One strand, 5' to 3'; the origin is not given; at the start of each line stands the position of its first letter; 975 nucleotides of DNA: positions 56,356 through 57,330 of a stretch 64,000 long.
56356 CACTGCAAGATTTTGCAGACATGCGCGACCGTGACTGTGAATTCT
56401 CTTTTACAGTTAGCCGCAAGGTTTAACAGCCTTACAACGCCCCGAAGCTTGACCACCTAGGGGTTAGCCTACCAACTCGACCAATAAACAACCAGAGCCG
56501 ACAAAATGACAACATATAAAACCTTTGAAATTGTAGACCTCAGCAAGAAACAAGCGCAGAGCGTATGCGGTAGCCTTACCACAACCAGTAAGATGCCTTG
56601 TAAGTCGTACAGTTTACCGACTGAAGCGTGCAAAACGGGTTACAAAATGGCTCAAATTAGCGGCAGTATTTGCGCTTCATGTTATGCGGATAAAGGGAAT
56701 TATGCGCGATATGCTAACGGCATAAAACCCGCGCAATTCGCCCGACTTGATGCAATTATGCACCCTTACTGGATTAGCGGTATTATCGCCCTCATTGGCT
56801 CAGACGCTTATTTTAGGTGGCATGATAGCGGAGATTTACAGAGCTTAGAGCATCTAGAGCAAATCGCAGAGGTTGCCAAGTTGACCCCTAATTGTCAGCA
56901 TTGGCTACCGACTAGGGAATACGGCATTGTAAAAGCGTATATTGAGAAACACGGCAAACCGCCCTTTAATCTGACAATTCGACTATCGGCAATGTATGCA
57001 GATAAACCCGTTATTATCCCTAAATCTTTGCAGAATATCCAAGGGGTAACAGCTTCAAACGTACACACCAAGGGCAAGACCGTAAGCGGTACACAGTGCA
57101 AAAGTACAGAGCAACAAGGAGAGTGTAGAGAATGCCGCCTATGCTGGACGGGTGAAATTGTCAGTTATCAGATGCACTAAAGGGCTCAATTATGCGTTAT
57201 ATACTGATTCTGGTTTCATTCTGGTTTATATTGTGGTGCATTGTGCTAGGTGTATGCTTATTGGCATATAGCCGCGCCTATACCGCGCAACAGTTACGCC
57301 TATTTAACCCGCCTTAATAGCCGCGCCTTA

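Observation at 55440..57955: High-GC (~55-60%) island of unknown genes in an otherwise ~40% GC phage, followed by a 770 bp repeat-containing noncoding stretch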

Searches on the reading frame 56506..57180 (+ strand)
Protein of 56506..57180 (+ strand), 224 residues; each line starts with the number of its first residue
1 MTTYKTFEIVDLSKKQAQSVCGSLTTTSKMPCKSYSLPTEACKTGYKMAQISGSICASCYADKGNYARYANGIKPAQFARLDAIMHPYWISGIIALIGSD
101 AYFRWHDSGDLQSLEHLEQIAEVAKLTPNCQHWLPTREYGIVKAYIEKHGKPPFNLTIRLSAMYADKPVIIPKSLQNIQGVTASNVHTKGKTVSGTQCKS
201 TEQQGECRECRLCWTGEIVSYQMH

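Call 6: search_protein_families(library=pfam, proteins=[window:56506-57180:+], max_evalue=0.1)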
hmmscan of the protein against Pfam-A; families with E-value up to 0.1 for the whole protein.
window:56506-57180:+ (224 aa): 2 families
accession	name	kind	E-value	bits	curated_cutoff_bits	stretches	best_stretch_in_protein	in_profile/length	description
PF17338.8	GP88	-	1.6e-22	80.9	24.4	1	25-215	21-229/230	Gene product 88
PF10693.14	DUF2499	-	0.015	16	22.1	1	67-132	25-83/89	Protein of unknown function (DUF2499)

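Call 8: search_dna_similar(query=window:56506-57180:+, collection=phages, mode=protein, max_rows=30)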
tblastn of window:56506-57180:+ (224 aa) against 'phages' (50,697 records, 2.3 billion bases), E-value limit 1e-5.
Records with a match: 20; places in all: 22; records where one place covers at least 80% of the query: 15.
Best place of each record, by identity: <60% 20.
By first word of the organism name: Roseobacter 7; Acinetobacter 3; Pelagibacter 2; Caulobacter 2; Caudoviricetes 2; Streptomyces 2; phage 1; Bacteriophage 1.
By host as written in the record: Paracoccaceae bacterium strain FZCC0023 3; - 3; Candidatus Pelagibacter sp. HTCC1062 2; Rhodobacteraceae bacterium FZCC0023 2; Caulobacter crescentus 2; Streptomyces griseofuscus ATCC 23916 2; unknown 1; Rhodobacteraceae bacterium FZCC0012 1; and 4 more.
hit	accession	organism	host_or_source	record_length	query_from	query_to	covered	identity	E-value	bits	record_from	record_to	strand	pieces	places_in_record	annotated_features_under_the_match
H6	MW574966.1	phage 023Pt_psg01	unknown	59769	15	224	94%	43.9%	7e-48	173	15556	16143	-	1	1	hypothetical protein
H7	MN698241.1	Pelagibacter phage HTVC027P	Candidatus Pelagibacter sp. HTCC1062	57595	15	224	94%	43.3%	9e-46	167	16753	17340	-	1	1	hypothetical protein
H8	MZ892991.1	Roseobacter phage CRP-603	Rhodobacteraceae bacterium FZCC0012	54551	2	224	100%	36.9%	2e-33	132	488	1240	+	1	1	hypothetical protein (x2)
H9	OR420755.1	Roseobacter phage CRP-113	Paracoccaceae bacterium strain FZCC0023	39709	6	224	98%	37.3%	4e-35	137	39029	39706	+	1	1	hypothetical protein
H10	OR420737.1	Roseobacter phage CRP-171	Paracoccaceae bacterium strain FZCC0023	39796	6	224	98%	37.3%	7e-35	136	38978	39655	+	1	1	hypothetical protein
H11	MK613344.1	Roseobacter phage CRP-2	Rhodobacteraceae bacterium FZCC0023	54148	1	224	100%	36.0%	9e-33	130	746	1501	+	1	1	hypothetical protein (x2)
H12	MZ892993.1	Pelagibacter phage HTVC033P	Candidatus Pelagibacter sp. HTCC1062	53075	8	224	97%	37.0%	2e-34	134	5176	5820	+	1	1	hypothetical protein (x2)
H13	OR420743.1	Roseobacter phage CRP-125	Paracoccaceae bacterium strain FZCC0023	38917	15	224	94%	37.8%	2e-34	135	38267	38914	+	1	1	hypothetical protein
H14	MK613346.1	Roseobacter phage CRP-4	Rhodobacteraceae bacterium FZCC0023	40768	27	224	88%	39.6%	8e-32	127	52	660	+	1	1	hypothetical protein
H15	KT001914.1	Caulobacter phage Seuss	Caulobacter crescentus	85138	16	224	93%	36.4%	1e-40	152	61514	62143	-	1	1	hypothetical protein | ribosome_binding_site (x2)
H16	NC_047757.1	Caulobacter phage Seuss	Caulobacter crescentus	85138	16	224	93%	36.4%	1e-40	152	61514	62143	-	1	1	hypothetical protein | ribosome_binding_site (x2)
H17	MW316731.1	Acinetobacter phage Mithridates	Acinetobacter baumannii strain LUH 5533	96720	24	224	90%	31.5%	3e-16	83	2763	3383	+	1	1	hypothetical protein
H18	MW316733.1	Acinetobacter phage Bestia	Acinetobacter baumannii strain KZ-1098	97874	24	224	90%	31.5%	4e-16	82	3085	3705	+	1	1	hypothetical protein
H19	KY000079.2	Acinetobacter phage AM24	Acinetobacter baumannii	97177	24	224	90%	31.5%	6e-16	82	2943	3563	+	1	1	hypothetical protein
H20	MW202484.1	Caudoviricetes sp.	Manatee Spring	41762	24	218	87%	29.6%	2e-18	89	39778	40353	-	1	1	hypothetical protein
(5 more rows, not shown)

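Call 13: find_related_loci(query=window:56506-57180:+, collection=viral_contigs, flank=10000)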
Query window:56506-57180:+ (224 aa) in viral_contigs; peptide patterns used: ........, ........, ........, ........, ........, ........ (x = any residue, [..] = any of these).
14 stretches matched a pattern; 13 encode a relative of the query (tblastn E <= 1e-3); 13 distinct loci.
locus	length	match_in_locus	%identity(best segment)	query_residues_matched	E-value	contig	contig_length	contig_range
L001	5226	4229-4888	66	5-224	3e-101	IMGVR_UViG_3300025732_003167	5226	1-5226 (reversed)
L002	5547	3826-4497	65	1-224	3e-100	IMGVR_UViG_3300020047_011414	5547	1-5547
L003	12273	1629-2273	65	8-224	4e-99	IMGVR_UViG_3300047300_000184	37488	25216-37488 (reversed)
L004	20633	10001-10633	65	12-224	1e-97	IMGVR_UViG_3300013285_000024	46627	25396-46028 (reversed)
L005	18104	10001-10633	64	12-224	5e-97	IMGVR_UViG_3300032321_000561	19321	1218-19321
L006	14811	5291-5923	64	12-224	2e-96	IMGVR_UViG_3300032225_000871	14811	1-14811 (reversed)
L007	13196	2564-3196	64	12-224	1e-96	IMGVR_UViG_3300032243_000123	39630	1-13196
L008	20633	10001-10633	64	12-224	3e-96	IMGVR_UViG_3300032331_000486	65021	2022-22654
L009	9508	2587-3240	60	3-224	6e-95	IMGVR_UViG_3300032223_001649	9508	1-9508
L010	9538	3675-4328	63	4-224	4e-94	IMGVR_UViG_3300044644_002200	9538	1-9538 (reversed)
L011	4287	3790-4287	69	12-177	3e-80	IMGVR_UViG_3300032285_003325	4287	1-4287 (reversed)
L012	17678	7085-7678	32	24-224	1e-28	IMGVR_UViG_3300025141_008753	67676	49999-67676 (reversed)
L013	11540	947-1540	34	24-224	2e-28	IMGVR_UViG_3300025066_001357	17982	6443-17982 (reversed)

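Call 18: search_solved_structures(query=window:56506-57180:+, max_evalue=10)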
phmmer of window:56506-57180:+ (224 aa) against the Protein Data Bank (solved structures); distinct sequences matched with E-value up to 10: 5.
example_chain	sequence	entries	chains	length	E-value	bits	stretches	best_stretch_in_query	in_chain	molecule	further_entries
3ch2_X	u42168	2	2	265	0.59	12.7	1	27-80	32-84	Serine-repeat antigen protein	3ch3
5daj_A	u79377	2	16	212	0.68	12.5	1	116-210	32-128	NalD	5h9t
6x42_X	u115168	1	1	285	0.69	12.5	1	27-80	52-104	Serine repeat antigen 5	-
2wbf_X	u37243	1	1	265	0.74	12.4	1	27-80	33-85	SERINE-REPEAT ANTIGEN PROTEIN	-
1h21_A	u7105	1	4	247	0.77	12.3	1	10-74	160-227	SPLIT-SORET CYTOCHROME C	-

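Call 19: search_protein_families(library=phrogs, proteins=[window:56506-57180:+], max_evalue=0.01)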
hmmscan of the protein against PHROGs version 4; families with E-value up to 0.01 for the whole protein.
window:56506-57180:+ (224 aa): 1 family
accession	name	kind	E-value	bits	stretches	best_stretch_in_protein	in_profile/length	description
phrog_1392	-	unknown function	1.6e-14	55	1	100-217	145-270/296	-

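Call 29: find_homologous_proteins(query=window:56506-57180:+, max_evalue=0.00001)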
Query window:56506-57180:+ (224 aa): 1163 proteins with E <= 0.00001 among 1239 candidates; the best 120 are listed.
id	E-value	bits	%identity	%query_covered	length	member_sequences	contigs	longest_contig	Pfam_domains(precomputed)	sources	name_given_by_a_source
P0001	7.6e-145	498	96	100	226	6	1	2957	PF17338.9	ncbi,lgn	-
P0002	2.8e-131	454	85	100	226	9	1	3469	PF17338.9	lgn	-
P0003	1.5e-129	448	83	100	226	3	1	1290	PF17338.9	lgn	-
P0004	3.1e-128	444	83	100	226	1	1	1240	PF17338.9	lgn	-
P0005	5.4e-104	364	71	99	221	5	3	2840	PF17338.9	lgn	-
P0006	1.7e-102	360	71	96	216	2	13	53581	PF17338.9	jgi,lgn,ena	-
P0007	1.1e-101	357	68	98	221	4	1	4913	PF17338.9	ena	-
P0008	1.1e-101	357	68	100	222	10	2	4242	PF17338.9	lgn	-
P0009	2.8e-101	356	69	98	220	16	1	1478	PF17338.9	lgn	-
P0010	6.7e-101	354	69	98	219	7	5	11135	PF17338.9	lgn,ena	-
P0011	7.1e-101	354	69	98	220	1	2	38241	PF17338.9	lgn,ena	-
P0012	7.9e-101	354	67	99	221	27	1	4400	PF17338.9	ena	-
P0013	1.4e-100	353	69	98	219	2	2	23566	PF17338.9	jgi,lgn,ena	jgi:hypothetical protein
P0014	1.7e-100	353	69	96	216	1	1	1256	PF17338.9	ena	-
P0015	3.4e-100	352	69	97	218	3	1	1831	PF17338.9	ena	-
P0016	4.6e-100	352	67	100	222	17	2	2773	PF17338.9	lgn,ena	-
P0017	2.8e-99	349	68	98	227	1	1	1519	PF17338.9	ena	-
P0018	2.2e-98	346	67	97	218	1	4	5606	PF17338.9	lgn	-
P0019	3.0e-98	346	67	98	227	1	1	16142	PF17338.9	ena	-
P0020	5.0e-98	345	69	97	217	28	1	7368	PF17338.9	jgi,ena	jgi:hypothetical protein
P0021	6.8e-98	344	67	98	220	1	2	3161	PF17338.9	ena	-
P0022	8.5e-98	344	68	97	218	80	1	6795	PF17338.9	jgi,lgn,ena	jgi:hypothetical protein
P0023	1.2e-97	344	67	98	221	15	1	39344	PF17338.9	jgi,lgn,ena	jgi:hypothetical protein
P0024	2.0e-97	343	65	98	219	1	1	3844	PF17338.9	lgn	-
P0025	2.8e-97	342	66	97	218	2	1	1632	PF17338.9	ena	-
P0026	5.7e-97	341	67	98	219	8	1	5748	PF17338.9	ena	-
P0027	1.2e-96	340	67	98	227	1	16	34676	PF17338.9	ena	-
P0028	1.2e-96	340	66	97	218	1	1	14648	PF17338.9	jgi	jgi:hypothetical protein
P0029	1.2e-96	340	66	97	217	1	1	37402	PF17338.9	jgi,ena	-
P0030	1.2e-96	340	67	97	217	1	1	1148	PF17338.9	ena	-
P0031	1.4e-96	340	67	98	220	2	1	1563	PF17338.9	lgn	-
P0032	1.4e-96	340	67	97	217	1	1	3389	PF17338.9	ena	-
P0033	2.2e-96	340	66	98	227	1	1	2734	PF17338.9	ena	-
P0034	2.7e-96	339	65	97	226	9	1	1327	PF17338.9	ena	-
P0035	2.9e-96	339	66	98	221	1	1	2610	PF17338.9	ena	-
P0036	3.4e-96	339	67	98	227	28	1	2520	PF17338.9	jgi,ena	-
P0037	4.3e-96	339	65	97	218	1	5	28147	PF17338.9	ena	-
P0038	4.5e-96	339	66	98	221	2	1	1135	PF17338.9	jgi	-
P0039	7.3e-96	338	65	98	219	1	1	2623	PF17338.9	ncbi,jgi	jgi:hypothetical protein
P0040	7.8e-96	338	66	98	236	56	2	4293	PF17338.9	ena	-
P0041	9.1e-96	338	65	97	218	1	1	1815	PF17338.9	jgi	jgi:hypothetical protein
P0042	1.0e-95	337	67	95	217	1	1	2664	PF17338.9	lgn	-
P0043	1.0e-95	337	64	97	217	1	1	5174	PF17338.9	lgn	-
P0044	1.2e-95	337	64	97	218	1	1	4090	PF17338.9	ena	-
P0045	1.5e-95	337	65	98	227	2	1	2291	PF17338.9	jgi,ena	jgi:hypothetical protein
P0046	1.7e-95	337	66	98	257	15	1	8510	PF17338.9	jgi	jgi:hypothetical protein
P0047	1.8e-95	337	65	98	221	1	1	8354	PF17338.9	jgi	-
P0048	1.8e-95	337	65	97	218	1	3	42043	PF17338.9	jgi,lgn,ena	-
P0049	2.1e-95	336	67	98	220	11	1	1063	PF17338.9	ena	-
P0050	3.3e-95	336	65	98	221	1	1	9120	PF17338.9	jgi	jgi:hypothetical protein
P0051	3.4e-95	336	64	97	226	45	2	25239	PF17338.9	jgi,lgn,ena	jgi:hypothetical protein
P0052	3.6e-95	336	65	98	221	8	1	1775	PF17338.9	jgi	jgi:hypothetical protein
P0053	3.8e-95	335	69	96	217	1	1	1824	PF17338.9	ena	-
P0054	3.9e-95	335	66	98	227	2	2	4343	PF17338.9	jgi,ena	-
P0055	4.4e-95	335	65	97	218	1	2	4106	PF17338.9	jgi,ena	jgi:hypothetical protein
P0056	4.6e-95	335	64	97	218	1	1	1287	PF17338.9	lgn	-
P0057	5.4e-95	335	65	97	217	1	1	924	PF17338.9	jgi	-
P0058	5.5e-95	335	65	97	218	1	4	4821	PF17338.9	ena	-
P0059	5.7e-95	335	65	97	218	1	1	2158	PF17338.9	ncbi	-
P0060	5.9e-95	335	65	97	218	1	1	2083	PF17338.9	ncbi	-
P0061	6.7e-95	335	65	97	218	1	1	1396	PF17338.9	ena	-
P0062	7.0e-95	335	68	97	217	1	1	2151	PF17338.9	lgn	-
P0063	8.2e-95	334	64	97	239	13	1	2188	PF17338.9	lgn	-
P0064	9.2e-95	334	65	97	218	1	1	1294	PF17338.9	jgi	jgi:hypothetical protein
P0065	9.8e-95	334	65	98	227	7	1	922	PF17338.9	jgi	jgi:Gene product 88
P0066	1.0e-94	334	68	96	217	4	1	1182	PF17338.9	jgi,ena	jgi:hypothetical protein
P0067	1.0e-94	334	65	97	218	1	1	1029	PF17338.9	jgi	jgi:hypothetical protein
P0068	1.1e-94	334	65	97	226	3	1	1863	PF17338.9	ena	-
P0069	1.3e-94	334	65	98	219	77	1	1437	PF17338.9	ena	-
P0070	1.6e-94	333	68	95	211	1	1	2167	PF17338.9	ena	-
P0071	1.8e-94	333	65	97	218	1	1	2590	PF17338.9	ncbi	-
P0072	1.9e-94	333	67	98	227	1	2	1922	PF17338.9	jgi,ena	-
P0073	1.9e-94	333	65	98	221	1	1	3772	PF17338.9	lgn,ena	-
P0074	2.1e-94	333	65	96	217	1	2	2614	PF17338.9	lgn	-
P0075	2.3e-94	333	64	98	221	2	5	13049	PF17338.9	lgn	-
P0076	2.6e-94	333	64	97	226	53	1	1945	PF17338.9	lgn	-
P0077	2.8e-94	333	66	95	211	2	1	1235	PF17338.9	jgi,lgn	-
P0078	2.9e-94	333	67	98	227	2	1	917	PF17338.9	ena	-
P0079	3.3e-94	332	65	97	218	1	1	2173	PF17338.9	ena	-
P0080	3.3e-94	332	66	95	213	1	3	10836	PF17338.9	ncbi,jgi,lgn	jgi:hypothetical protein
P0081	3.4e-94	332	67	98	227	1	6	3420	PF17338.9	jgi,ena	-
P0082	3.8e-94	332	66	98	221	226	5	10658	PF17338.9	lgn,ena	-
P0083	3.9e-94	332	64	97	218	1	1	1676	PF17338.9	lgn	-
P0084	4.1e-94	332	65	98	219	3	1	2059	PF17338.9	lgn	-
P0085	4.2e-94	332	65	100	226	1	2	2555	PF17338.9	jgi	jgi:hypothetical protein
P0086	4.8e-94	332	65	95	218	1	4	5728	PF17338.9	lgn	-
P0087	4.9e-94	332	65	100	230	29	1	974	PF17338.9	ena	-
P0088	5.4e-94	332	64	97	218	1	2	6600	PF17338.9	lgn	-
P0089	5.6e-94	332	66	95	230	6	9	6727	PF17338.9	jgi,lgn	-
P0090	5.8e-94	332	64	97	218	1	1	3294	PF17338.9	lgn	-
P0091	5.9e-94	332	64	97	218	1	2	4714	PF17338.9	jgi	jgi:hypothetical protein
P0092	6.1e-94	332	64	98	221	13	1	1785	PF17338.9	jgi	jgi:hypothetical protein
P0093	6.7e-94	331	67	97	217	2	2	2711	PF17338.9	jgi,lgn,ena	jgi:hypothetical protein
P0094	6.9e-94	331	65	96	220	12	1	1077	PF17338.9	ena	-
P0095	7.5e-94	331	67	98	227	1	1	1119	PF17338.9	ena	-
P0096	7.5e-94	331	65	98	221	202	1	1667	PF17338.9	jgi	-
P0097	8.6e-94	331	67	98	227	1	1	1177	PF17338.9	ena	-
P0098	9.3e-94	331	64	97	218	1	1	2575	PF17338.9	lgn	-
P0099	1.2e-93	331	62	97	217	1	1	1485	PF17338.9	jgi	jgi:hypothetical protein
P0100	1.3e-93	330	64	97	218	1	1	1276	PF17338.9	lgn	-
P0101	1.4e-93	330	67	96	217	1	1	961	PF17338.9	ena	-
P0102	1.5e-93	330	66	97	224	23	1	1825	PF17338.9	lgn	-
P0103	1.6e-93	330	65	97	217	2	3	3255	PF17338.9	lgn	-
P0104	1.8e-93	330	64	97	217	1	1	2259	PF17338.9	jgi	jgi:hypothetical protein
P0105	1.8e-93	330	71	92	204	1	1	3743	PF17338.9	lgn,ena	-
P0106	2.3e-93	330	65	98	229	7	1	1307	PF17338.9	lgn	-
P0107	2.7e-93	329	64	97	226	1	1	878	PF17338.9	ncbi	-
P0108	2.7e-93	329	65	98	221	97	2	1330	PF17338.9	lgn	-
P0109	2.9e-93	329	64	96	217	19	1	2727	PF17338.9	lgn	-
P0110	3.0e-93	329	64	97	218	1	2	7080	PF17338.9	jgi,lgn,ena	-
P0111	4.1e-93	329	63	97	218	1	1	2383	PF17338.9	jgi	jgi:hypothetical protein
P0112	4.3e-93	329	65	100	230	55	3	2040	PF17338.9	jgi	-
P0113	4.4e-93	329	64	100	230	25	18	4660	PF17338.9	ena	-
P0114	4.6e-93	329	64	98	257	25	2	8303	PF17338.9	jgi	jgi:hypothetical protein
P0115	5.0e-93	329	63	97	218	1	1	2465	PF17338.9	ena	-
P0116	5.6e-93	328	65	98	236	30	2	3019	PF17338.9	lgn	-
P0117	5.7e-93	328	63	97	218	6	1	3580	PF17338.9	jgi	-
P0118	6.6e-93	328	63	97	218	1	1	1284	PF17338.9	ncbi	-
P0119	7.1e-93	328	63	97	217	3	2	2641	PF17338.9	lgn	-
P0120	7.2e-93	328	70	92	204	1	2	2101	PF17338.9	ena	-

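Call 30: find_encoding_contigs(protein=P0001, flank=5000, max_places=3)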
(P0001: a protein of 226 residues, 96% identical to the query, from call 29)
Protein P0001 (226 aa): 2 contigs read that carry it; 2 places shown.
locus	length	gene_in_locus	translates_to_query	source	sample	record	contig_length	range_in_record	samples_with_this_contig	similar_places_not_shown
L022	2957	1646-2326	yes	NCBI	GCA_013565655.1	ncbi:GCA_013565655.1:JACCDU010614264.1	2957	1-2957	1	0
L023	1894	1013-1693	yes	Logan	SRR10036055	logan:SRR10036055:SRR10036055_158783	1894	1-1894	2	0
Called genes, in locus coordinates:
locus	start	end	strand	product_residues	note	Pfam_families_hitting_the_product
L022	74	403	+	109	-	-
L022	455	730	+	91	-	-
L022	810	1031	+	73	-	-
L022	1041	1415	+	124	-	-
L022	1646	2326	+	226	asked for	PF17338:GP88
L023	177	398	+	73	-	-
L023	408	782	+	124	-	-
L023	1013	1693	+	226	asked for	PF17338:GP88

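Call 31: find_encoding_contigs(protein=P0002, flank=5000, max_places=3)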
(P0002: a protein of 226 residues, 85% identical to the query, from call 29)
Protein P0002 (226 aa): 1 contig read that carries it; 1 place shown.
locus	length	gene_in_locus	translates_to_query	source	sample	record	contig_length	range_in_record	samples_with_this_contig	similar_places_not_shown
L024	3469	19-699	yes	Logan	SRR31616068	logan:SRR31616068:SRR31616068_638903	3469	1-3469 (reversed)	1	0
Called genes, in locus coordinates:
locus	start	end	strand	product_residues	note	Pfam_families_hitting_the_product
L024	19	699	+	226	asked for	PF17338:GP88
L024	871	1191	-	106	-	-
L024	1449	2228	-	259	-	PF00574:CLP_protease, PF25145:NfeD1b_N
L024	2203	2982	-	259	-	PF02562:PhoH, PF13245:AAA_19 (weak), PF13604:AAA_30 (weak)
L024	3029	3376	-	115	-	-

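Call 32: find_encoding_contigs(protein=P0006, flank=10000, max_places=3)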
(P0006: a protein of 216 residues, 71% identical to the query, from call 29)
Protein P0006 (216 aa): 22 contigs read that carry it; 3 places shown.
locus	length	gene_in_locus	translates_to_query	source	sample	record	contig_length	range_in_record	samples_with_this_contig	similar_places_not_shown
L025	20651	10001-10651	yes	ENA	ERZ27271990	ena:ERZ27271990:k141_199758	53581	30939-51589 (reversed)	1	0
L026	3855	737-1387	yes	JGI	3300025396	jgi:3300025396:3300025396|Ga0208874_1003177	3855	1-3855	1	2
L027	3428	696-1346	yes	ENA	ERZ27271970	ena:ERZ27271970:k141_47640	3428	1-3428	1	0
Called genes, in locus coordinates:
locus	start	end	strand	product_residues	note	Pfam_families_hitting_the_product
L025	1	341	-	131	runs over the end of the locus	-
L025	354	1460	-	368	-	-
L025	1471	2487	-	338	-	-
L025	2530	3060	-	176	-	-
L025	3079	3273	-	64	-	-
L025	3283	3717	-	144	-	-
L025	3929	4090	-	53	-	-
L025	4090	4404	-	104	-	-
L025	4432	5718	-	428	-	PF23899:SU10_portal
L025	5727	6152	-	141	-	-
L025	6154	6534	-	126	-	-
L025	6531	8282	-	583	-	-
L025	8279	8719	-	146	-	-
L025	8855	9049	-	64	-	-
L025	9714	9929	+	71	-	-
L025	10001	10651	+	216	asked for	PF17338:GP88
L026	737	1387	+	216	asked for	PF17338:GP88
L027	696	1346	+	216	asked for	PF17338:GP88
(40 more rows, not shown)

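Call 47: search_solved_structures(query=A1, max_evalue=10)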
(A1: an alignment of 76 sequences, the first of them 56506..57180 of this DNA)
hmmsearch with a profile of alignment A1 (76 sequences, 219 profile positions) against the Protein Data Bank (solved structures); distinct sequences matched with E-value up to 10: 1.
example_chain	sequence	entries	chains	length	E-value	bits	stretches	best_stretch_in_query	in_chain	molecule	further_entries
5hhj_A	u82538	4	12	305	1.7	11.4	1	135-183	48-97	Retron-type reverse transcriptase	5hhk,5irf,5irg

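Call 49: predict_structure(alignment_id=A1)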
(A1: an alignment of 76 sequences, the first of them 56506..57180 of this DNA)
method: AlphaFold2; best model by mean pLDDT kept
length: 224 residues; sequences in the alignment: 76
mean_pLDDT: 84.1   pTM: 0.85
mean pLDDT of the five models: 84.1, 83.8, 82.8, 81.2, 77.9
residues with pLDDT >= 90: 100; 70-90: 89; 50-70: 31; < 50: 4
segments of 3 or more residues with pLDDT < 50: 1-3
pLDDT, mean of each block of 10 residues (from residue 1): 67 93 78 79 80 79 57 70 90 95 76 93 97 92 97 96 87 95 86 82 74 90 77
secondary structure, 60 per line:
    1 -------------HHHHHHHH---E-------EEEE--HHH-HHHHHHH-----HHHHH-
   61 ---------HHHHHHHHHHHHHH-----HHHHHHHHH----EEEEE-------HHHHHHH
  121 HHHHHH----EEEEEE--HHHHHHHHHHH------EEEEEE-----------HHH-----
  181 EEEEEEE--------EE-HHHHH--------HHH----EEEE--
elements in order: H14-21 E33-36 H43-49 H55-59 H70-83 H89-97 E102-106 H114-126 E131-136 H139-149 E156-161 E181-187 H199-203 E219-222

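Call 55: search_protein_families(library=ncbifam, proteins=[window:56506-57180:+], max_evalue=1)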
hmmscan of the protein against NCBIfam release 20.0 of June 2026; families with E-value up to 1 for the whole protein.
window:56506-57180:+ (224 aa): 1 family
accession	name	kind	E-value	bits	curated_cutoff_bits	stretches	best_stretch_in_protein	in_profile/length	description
NF038158.1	lant_leader_L1b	domain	0.05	13.7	27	1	8-22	13-27/28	class I lanthipeptide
